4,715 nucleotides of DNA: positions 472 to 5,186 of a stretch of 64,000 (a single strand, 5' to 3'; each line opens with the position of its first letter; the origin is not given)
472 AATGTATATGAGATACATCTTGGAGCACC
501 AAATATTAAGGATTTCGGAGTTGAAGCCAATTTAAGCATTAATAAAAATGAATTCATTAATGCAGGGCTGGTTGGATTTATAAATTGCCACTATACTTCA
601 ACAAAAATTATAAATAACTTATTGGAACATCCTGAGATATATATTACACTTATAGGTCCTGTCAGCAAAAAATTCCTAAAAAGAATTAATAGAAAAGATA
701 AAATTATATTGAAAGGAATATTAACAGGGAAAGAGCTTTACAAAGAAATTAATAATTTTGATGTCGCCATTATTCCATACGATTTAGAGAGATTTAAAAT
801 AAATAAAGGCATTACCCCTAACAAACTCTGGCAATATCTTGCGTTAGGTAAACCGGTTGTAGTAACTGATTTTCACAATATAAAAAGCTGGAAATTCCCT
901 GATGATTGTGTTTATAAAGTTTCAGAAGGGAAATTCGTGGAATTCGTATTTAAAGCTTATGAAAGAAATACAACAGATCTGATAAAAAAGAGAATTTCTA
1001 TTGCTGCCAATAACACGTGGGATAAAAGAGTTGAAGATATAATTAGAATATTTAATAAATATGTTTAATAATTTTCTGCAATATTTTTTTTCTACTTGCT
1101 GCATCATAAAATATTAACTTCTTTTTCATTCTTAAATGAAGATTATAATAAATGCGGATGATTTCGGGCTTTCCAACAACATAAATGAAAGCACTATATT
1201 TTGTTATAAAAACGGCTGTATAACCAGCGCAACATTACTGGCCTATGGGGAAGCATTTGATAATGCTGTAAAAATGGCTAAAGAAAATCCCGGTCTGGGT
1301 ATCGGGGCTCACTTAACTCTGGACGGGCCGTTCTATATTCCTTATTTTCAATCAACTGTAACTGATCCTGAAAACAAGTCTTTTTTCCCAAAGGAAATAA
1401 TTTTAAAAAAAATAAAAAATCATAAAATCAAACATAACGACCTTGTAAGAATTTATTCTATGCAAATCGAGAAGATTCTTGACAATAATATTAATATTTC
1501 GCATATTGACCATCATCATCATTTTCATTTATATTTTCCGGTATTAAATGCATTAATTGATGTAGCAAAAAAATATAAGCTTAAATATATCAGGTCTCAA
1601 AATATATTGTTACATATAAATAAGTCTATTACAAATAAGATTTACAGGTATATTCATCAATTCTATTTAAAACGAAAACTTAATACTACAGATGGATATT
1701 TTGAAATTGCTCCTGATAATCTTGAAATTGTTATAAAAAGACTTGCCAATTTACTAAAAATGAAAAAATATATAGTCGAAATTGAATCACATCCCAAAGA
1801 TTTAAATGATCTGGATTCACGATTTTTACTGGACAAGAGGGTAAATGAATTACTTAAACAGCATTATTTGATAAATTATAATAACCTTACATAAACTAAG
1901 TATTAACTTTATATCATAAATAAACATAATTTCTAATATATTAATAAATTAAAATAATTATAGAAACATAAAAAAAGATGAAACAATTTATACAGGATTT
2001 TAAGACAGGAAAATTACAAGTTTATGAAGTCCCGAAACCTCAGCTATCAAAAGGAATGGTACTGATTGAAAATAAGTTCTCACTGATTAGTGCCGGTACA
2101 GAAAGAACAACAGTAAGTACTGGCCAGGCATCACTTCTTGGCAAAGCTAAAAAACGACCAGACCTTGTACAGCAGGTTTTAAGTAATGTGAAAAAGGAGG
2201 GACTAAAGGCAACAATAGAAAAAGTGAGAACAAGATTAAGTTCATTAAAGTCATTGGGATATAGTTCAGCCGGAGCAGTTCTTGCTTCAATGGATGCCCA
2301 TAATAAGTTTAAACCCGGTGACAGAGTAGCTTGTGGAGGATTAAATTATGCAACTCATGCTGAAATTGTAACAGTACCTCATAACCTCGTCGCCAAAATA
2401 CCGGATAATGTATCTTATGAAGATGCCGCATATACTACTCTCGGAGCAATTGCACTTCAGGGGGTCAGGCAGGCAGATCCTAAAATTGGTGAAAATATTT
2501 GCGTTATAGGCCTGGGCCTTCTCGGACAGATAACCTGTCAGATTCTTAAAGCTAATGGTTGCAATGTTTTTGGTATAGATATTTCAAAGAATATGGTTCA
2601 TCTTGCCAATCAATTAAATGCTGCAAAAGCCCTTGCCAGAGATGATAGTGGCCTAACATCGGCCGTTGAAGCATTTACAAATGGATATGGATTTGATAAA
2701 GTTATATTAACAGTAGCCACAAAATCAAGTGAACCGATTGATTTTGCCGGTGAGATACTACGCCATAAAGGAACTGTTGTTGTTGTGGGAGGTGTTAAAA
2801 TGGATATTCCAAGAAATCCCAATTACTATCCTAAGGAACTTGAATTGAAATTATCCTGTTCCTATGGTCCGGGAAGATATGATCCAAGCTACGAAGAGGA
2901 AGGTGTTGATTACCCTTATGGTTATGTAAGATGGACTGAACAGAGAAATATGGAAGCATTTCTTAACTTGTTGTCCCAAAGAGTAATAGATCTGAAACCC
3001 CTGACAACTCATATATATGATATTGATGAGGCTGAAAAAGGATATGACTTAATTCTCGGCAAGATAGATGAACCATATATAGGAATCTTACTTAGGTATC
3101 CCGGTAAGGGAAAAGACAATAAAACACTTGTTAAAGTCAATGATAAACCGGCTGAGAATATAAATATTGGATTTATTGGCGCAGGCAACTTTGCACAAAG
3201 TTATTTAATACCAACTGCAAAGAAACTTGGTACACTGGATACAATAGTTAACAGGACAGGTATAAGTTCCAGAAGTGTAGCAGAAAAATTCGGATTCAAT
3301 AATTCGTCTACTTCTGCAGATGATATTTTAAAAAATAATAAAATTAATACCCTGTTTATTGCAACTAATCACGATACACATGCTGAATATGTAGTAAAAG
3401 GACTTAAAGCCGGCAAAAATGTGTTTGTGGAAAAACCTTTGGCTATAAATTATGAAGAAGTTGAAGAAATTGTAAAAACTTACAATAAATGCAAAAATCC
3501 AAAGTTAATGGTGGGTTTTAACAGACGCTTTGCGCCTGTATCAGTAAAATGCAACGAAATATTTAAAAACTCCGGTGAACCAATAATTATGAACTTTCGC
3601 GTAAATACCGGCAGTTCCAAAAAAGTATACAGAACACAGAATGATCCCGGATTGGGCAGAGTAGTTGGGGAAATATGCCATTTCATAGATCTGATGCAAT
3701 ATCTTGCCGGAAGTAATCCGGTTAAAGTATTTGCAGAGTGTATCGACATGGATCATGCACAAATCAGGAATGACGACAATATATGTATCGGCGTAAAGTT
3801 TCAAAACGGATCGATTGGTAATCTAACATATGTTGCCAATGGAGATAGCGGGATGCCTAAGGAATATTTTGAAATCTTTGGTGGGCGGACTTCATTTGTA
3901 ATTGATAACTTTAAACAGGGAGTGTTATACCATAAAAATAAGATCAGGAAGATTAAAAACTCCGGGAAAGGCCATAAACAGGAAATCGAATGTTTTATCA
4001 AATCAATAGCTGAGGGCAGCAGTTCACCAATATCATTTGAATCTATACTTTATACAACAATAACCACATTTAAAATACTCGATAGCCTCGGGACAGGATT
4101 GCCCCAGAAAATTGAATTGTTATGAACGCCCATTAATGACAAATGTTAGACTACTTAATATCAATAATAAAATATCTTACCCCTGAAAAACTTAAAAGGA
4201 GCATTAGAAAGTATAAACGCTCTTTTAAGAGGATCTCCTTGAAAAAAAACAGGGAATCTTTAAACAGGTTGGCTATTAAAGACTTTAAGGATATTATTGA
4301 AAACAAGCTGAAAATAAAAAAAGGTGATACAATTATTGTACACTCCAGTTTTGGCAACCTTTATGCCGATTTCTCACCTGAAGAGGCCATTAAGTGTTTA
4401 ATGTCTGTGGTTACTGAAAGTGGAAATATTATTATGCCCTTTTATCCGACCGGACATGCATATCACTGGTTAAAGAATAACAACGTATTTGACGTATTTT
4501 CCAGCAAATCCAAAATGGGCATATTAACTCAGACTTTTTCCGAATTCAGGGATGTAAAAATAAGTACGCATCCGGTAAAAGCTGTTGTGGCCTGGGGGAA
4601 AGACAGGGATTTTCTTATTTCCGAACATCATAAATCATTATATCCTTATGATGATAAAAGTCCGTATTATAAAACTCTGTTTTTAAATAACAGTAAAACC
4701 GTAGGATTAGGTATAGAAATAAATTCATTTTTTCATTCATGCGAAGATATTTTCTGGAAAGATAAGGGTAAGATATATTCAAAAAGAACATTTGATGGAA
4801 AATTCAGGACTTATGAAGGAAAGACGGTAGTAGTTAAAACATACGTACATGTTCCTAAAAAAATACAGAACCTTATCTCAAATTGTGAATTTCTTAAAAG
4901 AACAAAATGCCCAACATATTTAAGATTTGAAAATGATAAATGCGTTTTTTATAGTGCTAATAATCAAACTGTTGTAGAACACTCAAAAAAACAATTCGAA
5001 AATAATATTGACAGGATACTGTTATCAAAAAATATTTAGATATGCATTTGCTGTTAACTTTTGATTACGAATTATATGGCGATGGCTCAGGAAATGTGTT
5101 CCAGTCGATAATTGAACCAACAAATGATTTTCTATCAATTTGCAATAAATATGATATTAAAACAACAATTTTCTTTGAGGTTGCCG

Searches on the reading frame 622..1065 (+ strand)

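Call 7: search_protein_families(library=pfam, proteins=[window:622-1065:+], max_evalue=0.001)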
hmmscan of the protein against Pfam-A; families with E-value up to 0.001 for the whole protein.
window:622-1065:+ (148 aa): 1 family
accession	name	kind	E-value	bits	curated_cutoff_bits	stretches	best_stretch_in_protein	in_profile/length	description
PF13692.12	Glyco_trans_1_4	-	2.7e-06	28.1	27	1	6-87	34-111/142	Glycosyl transferases group 1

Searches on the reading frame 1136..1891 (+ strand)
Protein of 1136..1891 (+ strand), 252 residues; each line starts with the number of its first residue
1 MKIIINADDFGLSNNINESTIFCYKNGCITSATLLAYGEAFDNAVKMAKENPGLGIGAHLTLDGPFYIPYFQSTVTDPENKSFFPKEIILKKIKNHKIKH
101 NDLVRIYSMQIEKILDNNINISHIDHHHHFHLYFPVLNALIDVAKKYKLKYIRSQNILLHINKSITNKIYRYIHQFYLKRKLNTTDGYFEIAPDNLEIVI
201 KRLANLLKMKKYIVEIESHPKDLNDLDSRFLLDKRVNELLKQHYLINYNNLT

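Call 7: search_protein_families(library=pfam, proteins=[window:1136-1891:+], max_evalue=0.001)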
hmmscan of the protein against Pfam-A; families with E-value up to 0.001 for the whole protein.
window:1136-1891:+ (252 aa): 1 family
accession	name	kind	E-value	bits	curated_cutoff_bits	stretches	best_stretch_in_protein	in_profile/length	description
PF04794.17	YdjC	-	3.4e-36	125.9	29.7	1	2-222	1-229/266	YdjC-like protein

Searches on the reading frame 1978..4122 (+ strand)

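Call 7: search_protein_families(library=pfam, proteins=[window:1978-4122:+], max_evalue=0.001)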
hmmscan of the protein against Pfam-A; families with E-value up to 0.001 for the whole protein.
window:1978-4122:+ (715 aa): 7 families
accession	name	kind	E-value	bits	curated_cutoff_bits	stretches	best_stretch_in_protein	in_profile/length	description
PF01408.29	GFO_IDH_MocA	-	1.4e-21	77.9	24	1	395-514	1-120/120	Oxidoreductase family, NAD-binding Rossmann fold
PF00107.32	ADH_zinc_N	-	2.3e-15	57.1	31.8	1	182-300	2-119/129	Zinc-binding dehydrogenase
PF22725.1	GFO_IDH_MocA_C3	-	2e-08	34.7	27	1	548-639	32-122/124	GFO/IDH/MocA C-terminal domain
PF02894.22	GFO_IDH_MocA_C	-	3e-07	30.9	22.9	1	552-670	33-151/218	Oxidoreductase family, C-terminal alpha/beta domain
PF03721.20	UDPG_MGDP_dh_N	-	9.3e-06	25.8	27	1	173-213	2-42/187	UDP-glucose/GDP-mannose dehydrogenase family, NAD binding domain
PF02826.25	2-Hacid_dh_C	-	0.00061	19.7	25.1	0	171-210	36-75/178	D-isomer specific 2-hydroxyacid dehydrogenase, NAD binding domain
PF08240.17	ADH_N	-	0.00078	20.1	23.5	0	92-143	35-104/104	Alcohol dehydrogenase GroES-like domain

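Call 54: search_protein_families(library=ncbifam, proteins=[window:1978-4122:+], max_evalue=0.00001)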
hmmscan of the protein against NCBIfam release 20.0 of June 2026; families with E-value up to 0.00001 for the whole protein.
window:1978-4122:+ (715 aa): 22 families
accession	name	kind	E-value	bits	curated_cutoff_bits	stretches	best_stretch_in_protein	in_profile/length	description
TIGR04380.1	myo_inos_iolG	equivalog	8.9e-31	107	355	1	395-703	2-322/330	inositol 2-dehydrogenase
NF040723.1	UDP-GlcNAcDh_Arch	equivalog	7.1e-19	68.4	450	1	397-688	3-285/302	UDP-N-acetylglucosamine 3-dehydrogenase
NF052479.1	LevoglcsnDh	equivalog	1.2e-18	67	650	1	395-579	4-204/386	levoglucosan dehydrogenase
NF052679.1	InsChiInosDhIolG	equivalog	3.4e-16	59.2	540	1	395-580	3-188/343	bifunctional inositol 2-dehydrogenase/D-chiro-inositol 1-dehydrogenase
TIGR03989.1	Rxyl_3153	subfamily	1e-13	51.3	440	1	124-275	138-291/370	NDMA-dependent alcohol dehydrogenase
TIGR00692.1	tdh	equivalog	6.1e-12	45.2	458.35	1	126-243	118-235/340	L-threonine 3-dehydrogenase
NF007642.0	PRK10309.1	equivalog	6.5e-11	42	550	1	124-286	114-275/347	galactitol-1-phosphate 5-dehydrogenase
NF003808.0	PRK05396.1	equivalog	1.2e-10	40.8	380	1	125-269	119-261/341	L-threonine 3-dehydrogenase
NF007574.0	PRK10206.1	equivalog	7.3e-10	38.4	352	1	395-521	3-130/345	oxidoreductase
TIGR02824.1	quinone_pig3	subfamily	2.8e-09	36.4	296.8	1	93-249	61-219/325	putative NAD(P)H quinone oxidoreductase, PIG3 family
NF041392.1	XylDh_Gfo6_Halo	equivalog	3e-09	36.1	350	1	392-538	14-166/350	D-xylose 1-dehydrogenase Gfo6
NF008024.0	PRK10754.1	subfamily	7.8e-09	35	348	1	92-271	60-239/327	NADPH:quinone reductase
TIGR03366.1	HpnZ_proposed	hypoth_equivalog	9.5e-09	34.9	328.1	1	123-275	109-257/315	putative phosphonate catabolism associated alcohol dehydrogenase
NF008607.0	PRK11579.1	subfamily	3e-08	33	330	1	393-532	3-140/346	oxidoreductase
NF007375.0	PRK09880.1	equivalog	1.7e-07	30.3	469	1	136-272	135-267/344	L-idonate 5-dehydrogenase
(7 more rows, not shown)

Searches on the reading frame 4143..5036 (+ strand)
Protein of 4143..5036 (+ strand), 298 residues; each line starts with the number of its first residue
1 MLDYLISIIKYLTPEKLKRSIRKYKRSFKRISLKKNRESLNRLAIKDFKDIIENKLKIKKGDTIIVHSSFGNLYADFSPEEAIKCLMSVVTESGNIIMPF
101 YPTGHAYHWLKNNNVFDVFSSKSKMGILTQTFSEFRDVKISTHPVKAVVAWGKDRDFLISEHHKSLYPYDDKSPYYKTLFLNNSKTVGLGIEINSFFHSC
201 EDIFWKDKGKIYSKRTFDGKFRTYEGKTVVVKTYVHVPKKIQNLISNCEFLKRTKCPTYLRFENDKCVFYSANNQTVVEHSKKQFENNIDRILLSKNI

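Call 7: search_protein_families(library=pfam, proteins=[window:4143-5036:+], max_evalue=0.001)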
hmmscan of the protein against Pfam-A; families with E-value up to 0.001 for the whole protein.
window:4143-5036:+ (298 aa): 1 family
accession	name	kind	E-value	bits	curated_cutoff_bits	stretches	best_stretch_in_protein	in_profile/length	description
PF02522.19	Antibiotic_NAT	-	1.9e-23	83.7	25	1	65-244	1-192/232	Aminoglycoside 3-N-acetyltransferase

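Call 54: search_protein_families(library=ncbifam, proteins=[window:4143-5036:+], max_evalue=0.00001)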
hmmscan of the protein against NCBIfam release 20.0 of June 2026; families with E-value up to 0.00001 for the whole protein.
window:4143-5036:+ (298 aa): 2 families
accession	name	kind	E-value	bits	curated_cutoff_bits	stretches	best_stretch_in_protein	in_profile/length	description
NF033082.0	AAC_3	equivalog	1.7e-09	37.4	270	1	55-192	12-161/262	aminoglycoside 3-N-acetyltransferase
NF033081.0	AAC_3_IV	equivalog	6.2e-07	29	420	1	55-177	10-126/252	AAC(3)-IV family aminoglycoside N-acetyltransferase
